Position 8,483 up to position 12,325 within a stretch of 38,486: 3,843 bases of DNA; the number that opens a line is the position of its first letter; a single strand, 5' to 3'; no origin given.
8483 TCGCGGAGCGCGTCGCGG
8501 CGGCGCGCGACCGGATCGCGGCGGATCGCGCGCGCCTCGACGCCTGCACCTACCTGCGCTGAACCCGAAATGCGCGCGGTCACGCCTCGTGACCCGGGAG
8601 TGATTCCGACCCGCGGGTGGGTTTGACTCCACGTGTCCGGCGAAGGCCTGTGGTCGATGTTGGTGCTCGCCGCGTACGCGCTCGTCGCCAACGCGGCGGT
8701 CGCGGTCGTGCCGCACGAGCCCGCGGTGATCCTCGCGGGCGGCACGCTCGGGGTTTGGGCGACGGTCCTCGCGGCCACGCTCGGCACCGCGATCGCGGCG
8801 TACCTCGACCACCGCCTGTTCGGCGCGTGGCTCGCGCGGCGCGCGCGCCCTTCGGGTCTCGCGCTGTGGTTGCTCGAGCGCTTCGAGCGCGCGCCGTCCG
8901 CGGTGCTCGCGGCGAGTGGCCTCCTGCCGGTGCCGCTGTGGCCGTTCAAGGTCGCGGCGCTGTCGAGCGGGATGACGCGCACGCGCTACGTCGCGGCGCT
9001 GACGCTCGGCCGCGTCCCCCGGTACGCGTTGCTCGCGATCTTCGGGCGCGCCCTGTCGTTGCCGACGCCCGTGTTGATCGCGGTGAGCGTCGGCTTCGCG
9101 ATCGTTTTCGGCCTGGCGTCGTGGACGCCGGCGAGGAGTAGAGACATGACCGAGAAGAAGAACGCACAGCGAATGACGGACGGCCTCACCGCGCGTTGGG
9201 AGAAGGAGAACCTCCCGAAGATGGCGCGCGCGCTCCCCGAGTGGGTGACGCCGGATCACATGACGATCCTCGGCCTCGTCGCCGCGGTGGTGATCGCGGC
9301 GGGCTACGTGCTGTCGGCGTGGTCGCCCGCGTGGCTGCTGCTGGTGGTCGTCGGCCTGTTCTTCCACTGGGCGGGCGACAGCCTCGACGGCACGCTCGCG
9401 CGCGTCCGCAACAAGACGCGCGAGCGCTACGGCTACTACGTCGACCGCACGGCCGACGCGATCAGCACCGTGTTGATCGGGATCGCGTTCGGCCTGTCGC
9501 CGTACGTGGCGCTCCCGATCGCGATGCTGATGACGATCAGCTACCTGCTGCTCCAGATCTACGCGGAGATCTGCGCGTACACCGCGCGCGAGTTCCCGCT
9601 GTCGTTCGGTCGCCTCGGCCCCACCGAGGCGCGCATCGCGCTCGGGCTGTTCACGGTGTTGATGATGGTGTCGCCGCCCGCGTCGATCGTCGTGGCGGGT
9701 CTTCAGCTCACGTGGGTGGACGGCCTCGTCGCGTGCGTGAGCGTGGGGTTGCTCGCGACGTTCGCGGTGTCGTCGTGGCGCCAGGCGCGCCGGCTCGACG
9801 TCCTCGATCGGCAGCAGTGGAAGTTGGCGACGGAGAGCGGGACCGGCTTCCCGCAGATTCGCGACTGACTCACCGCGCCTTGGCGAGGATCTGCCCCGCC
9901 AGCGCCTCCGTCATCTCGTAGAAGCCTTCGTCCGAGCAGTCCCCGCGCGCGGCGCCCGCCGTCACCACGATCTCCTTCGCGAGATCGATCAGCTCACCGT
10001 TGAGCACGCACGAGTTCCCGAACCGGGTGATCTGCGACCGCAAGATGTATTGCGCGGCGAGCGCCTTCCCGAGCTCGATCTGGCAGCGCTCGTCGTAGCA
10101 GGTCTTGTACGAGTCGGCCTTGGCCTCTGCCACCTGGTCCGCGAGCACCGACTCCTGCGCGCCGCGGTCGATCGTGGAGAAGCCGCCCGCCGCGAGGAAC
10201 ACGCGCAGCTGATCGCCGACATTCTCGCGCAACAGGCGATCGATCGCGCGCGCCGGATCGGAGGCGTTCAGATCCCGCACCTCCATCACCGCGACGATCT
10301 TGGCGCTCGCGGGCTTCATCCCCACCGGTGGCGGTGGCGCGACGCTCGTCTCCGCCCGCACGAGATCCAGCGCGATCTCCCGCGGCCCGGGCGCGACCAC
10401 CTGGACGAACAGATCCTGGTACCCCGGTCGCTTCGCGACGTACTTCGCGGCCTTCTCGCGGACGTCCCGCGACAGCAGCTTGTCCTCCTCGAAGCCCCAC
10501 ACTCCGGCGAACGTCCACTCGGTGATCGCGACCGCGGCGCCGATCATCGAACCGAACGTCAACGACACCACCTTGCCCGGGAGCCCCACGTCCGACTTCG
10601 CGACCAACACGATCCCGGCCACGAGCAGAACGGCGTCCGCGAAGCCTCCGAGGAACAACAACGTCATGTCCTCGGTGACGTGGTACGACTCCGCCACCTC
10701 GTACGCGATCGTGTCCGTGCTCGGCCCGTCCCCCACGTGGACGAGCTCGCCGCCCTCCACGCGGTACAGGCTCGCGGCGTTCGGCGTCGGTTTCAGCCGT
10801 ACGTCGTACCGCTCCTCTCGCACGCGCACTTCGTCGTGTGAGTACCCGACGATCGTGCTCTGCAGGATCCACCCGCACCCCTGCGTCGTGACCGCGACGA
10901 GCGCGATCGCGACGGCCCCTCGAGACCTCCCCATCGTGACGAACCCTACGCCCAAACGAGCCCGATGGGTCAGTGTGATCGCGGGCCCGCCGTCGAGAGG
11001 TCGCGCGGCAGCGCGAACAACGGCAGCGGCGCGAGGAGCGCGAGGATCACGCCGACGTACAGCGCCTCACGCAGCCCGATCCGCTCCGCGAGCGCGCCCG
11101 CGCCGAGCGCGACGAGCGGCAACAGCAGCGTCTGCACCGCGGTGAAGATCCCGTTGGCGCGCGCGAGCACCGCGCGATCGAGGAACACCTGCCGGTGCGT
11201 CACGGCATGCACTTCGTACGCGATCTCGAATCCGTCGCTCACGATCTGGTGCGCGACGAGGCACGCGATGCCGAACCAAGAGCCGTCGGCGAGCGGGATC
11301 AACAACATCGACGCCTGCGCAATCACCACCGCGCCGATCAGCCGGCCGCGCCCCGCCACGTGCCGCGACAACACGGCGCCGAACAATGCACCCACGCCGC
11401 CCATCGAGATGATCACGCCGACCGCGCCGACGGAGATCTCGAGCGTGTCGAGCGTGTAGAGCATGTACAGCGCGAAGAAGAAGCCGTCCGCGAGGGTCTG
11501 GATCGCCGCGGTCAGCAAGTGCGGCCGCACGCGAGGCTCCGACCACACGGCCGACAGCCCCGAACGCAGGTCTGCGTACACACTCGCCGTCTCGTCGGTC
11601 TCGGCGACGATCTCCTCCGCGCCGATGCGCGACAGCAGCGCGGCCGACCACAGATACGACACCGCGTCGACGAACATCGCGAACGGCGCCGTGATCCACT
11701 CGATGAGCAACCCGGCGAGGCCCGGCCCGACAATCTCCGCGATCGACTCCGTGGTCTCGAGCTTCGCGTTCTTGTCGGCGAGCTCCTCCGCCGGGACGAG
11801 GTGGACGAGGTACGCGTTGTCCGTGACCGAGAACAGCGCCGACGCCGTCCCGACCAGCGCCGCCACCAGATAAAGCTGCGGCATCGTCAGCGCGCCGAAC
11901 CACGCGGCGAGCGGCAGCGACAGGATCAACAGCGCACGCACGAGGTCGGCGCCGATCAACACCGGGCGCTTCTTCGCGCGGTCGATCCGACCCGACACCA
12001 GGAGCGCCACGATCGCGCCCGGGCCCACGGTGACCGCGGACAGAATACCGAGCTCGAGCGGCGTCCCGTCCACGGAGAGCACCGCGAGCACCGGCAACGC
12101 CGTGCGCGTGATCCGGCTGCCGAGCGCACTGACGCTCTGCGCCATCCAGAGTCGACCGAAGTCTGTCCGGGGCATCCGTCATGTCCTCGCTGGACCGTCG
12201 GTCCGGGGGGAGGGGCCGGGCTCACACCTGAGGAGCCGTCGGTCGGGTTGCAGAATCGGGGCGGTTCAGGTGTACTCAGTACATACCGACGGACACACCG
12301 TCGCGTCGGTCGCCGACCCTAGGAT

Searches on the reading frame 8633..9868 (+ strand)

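Call 63: search_protein_families(library=ncbifam, proteins=[window:8633-9868:+], max_evalue=0.00001)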
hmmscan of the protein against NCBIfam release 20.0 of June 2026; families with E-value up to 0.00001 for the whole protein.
window:8633-9868:+ (411 aa): 2 families
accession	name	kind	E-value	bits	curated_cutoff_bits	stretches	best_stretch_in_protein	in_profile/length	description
NF040950.1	archin_ph_syn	equivalog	2.8e-11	43.6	180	1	194-305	12-126/191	archaetidylinositol phosphate synthase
NF045883.1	PIPSynth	equivalog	2.3e-07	30.7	170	1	203-287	21-102/197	phosphatidylinositol phosphate synthase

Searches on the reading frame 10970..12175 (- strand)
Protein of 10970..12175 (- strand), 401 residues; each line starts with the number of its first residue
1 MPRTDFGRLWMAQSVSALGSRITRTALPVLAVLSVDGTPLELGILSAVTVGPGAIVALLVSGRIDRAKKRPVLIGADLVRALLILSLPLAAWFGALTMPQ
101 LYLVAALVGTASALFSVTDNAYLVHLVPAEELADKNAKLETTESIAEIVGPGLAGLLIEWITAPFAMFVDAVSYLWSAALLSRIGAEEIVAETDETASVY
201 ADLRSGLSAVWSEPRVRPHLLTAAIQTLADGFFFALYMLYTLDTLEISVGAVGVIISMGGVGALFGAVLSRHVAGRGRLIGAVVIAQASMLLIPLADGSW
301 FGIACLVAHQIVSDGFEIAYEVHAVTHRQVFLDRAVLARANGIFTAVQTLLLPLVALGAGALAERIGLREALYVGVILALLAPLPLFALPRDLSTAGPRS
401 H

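Call 63: search_protein_families(library=ncbifam, proteins=[window:10970-12175:-], max_evalue=0.00001)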
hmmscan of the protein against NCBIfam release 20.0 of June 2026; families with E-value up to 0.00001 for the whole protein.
window:10970-12175:- (401 aa): 6 families
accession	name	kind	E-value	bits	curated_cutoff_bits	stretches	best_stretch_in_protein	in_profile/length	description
TIGR00900.1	2A0121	subfamily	2e-50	172.2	319.6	1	6-367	1-364/364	H+ Antiporter protein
NF007792.0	PRK10489.1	equivalog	3.8e-15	55.8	324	1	5-383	18-392/419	enterobactin transporter EntS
NF012178.0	tet_MFS_V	exception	4.5e-10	39.2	640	1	29-384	32-393/409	tetracycline efflux MFS transporter Tet(V)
NF000245.1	macrolide_MefA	exception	1.3e-07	31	675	1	5-378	10-385/405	macrolide efflux MFS transporter Mef(A)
NF000051.1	macrolide_MefB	exception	4.9e-07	29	800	1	5-378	10-385/409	macrolide efflux MFS transporter Mef(B)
NF006386.0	PRK08633.1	equivalog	2.5e-06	25.5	1221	1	46-295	53-314/1147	acyl-[ACP]--phospholipid O-acyltransferase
